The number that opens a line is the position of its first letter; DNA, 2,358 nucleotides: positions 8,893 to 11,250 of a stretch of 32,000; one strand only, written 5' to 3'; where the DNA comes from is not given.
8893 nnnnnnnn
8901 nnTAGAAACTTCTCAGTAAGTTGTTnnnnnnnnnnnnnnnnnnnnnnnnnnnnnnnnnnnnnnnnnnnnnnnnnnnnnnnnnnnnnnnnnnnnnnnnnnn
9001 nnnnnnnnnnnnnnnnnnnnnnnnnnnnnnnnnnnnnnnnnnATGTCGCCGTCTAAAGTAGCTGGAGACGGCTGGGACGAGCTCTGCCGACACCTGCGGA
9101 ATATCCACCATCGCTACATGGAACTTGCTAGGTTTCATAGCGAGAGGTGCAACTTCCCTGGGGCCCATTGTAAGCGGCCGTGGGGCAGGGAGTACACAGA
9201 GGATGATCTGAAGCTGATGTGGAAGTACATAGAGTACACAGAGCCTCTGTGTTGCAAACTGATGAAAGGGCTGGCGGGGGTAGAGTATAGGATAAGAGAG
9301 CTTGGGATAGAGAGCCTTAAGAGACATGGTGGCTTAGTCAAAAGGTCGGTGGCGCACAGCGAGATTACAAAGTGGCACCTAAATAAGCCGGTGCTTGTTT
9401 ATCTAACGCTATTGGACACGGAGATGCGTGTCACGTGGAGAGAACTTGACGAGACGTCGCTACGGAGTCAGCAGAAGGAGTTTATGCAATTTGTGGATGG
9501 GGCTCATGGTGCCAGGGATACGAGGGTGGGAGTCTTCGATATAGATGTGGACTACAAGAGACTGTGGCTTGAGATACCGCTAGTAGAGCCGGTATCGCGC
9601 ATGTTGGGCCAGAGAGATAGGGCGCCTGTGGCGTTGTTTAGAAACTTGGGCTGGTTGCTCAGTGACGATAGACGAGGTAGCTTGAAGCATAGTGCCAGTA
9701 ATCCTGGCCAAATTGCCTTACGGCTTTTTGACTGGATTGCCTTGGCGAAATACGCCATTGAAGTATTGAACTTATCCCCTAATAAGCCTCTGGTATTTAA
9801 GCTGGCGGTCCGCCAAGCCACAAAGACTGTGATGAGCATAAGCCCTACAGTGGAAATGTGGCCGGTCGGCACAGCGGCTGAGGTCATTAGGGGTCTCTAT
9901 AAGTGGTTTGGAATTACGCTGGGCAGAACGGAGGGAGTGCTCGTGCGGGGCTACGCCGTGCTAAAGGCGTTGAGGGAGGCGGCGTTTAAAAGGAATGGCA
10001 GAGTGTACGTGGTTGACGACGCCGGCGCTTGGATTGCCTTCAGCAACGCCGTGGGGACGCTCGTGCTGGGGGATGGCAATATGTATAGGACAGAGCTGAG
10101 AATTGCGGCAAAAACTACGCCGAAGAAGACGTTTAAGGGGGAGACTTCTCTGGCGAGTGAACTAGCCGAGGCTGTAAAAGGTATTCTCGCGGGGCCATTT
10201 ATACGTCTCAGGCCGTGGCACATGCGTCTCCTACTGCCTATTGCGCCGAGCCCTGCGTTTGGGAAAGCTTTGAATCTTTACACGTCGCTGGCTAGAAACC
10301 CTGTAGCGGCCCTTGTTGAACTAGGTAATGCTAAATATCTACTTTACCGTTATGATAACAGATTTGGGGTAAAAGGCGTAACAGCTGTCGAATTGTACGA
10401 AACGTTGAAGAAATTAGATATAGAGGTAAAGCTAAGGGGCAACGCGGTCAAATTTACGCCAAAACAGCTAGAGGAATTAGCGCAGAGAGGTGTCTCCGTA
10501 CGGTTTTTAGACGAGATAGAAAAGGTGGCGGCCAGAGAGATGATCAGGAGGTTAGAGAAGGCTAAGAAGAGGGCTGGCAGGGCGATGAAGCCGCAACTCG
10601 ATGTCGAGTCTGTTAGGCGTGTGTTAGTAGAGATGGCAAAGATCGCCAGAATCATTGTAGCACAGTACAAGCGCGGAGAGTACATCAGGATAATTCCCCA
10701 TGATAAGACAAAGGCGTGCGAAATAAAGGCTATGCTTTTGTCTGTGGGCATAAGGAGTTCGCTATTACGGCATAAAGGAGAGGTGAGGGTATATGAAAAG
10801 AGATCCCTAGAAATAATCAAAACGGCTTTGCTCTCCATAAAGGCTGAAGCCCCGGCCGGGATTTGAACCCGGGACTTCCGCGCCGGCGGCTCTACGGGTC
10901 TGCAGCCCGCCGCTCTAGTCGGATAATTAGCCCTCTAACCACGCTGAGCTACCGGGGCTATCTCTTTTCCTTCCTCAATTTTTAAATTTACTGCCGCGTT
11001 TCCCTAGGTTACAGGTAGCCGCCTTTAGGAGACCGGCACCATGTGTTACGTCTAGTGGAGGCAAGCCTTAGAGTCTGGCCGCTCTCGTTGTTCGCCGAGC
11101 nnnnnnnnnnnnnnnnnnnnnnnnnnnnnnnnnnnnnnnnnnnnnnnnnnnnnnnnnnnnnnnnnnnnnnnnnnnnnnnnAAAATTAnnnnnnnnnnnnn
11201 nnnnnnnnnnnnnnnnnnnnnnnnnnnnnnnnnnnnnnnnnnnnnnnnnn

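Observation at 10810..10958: Both PaREP2-like genes converge on the 3' end of a tRNA; paralog 1 terminates inside antisense tRNA-Cys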

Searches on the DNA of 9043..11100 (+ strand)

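Call 10: search_rna_families(source=window, start=10700, end=11100, threshold=evalue, max_evalue=1, show_alignments=2)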
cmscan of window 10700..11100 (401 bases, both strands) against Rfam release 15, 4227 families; matches with E-value up to 1: 4.
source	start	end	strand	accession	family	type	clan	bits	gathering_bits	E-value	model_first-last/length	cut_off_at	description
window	10849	10958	-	RF01852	tRNA-Sec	Gene; tRNA;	CL00001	25.1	47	0.0081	1-91/91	no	Selenocysteine transfer RNA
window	10849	10890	-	RF01684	mascRNA-menRNA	Gene;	-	21.5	42.5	0.053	1-56/56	no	MALAT1-associated small cytoplasmic RNA/MEN beta RNA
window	10839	10910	-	RF02231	sX12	Gene; sRNA;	-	17.6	106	0.95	1-78/78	no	Xanthomonas sRNA sX12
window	10847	10900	+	RF04354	Plastid-ycf2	Cis-reg;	-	16.8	65.7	0.91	1-75/75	no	Plastid-ycf2 5UTR RNA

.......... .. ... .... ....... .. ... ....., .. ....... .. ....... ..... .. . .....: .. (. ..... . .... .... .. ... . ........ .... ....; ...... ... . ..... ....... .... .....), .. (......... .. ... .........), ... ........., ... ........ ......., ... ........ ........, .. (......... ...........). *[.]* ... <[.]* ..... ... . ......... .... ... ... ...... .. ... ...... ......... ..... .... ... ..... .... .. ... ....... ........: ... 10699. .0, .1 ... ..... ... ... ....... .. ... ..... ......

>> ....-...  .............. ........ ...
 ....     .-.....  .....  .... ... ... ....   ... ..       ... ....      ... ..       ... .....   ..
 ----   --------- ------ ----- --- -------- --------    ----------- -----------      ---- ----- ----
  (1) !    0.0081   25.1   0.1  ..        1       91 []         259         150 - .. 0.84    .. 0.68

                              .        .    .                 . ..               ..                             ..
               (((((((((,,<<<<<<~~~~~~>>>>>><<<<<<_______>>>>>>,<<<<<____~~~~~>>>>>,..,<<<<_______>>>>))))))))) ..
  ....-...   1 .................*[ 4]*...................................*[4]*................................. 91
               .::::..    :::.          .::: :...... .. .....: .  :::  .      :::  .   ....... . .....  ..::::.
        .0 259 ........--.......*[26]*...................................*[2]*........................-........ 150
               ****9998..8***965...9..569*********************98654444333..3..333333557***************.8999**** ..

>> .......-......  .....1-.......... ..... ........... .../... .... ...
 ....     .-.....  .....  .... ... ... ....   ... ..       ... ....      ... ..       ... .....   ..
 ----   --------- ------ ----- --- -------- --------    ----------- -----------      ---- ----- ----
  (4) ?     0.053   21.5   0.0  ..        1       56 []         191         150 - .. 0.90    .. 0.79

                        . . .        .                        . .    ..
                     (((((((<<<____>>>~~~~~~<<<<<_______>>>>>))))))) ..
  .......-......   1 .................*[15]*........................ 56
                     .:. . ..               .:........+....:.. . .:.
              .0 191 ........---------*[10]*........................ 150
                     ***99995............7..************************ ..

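Call 27: search_rna_families(sources=[L003, L005, L006, L007, L009, L010, L011, L012, L013, L014, L015, L016, L017, L018, L021, L022, L023, L024], threshold=evalue, max_evalue=1)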
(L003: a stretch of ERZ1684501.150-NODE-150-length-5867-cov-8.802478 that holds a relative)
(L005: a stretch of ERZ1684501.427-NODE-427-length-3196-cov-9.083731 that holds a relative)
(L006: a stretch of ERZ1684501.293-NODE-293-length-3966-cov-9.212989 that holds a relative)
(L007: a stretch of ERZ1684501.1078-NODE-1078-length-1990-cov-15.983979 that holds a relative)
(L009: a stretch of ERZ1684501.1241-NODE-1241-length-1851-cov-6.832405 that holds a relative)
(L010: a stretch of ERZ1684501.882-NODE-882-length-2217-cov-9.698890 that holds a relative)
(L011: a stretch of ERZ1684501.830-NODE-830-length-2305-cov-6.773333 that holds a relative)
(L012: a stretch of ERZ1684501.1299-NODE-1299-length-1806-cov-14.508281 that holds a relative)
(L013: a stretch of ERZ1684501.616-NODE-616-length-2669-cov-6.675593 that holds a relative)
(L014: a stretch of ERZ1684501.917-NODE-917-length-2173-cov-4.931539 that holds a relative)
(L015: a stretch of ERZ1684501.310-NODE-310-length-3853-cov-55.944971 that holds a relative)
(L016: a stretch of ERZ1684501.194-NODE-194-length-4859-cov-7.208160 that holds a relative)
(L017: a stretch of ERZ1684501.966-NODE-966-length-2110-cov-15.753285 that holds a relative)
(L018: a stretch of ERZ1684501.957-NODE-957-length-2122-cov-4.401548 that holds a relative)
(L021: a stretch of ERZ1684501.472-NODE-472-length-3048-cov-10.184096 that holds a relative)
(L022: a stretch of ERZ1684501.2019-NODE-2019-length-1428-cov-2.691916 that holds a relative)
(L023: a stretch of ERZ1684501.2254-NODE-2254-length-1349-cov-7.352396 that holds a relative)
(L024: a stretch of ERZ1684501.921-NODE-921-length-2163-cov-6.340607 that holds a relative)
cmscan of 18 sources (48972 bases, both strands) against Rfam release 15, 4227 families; matches with E-value up to 1: 1.
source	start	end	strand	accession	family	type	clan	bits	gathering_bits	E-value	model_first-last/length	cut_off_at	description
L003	4877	4961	-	RF00005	tRNA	Gene; tRNA;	CL00001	53.1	29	1.1e-08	1-71/71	no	tRNA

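Call 28: search_rna_families(sources=[L001, L002, L004, L008, L019], threshold=evalue, max_evalue=1)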
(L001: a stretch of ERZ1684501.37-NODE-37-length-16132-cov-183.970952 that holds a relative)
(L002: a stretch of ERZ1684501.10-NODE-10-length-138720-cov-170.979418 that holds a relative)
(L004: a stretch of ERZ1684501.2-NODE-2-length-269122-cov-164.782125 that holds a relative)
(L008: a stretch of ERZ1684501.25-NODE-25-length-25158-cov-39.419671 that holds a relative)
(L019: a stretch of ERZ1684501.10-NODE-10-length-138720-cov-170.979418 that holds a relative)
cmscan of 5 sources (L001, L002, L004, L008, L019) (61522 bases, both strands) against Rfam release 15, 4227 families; matches with E-value up to 1: 2.
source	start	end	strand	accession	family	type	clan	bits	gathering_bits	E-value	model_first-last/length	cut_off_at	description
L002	5650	5740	+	RF00005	tRNA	Gene; tRNA;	CL00001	55.7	29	2.6e-09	1-71/71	no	tRNA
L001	8195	8356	-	RF02504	Atu_L1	Gene; sRNA;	-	22.7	60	0.43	1-174/174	no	Rhizobiales sRNA Atu_L1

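Call 40: search_rna_families(source=L002, start=7700, end=8100, threshold=evalue, max_evalue=1, show_alignments=1)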
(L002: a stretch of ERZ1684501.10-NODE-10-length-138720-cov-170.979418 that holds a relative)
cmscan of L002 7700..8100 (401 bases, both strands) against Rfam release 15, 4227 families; matches with E-value up to 1: 0.
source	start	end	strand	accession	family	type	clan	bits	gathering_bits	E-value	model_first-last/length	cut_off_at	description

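Call 41: search_rna_families(source=L019, start=7400, end=7850, threshold=evalue, max_evalue=1, show_alignments=1)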
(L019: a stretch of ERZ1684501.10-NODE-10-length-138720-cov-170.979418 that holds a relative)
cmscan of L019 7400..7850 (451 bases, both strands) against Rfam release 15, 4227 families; matches with E-value up to 1: 0.
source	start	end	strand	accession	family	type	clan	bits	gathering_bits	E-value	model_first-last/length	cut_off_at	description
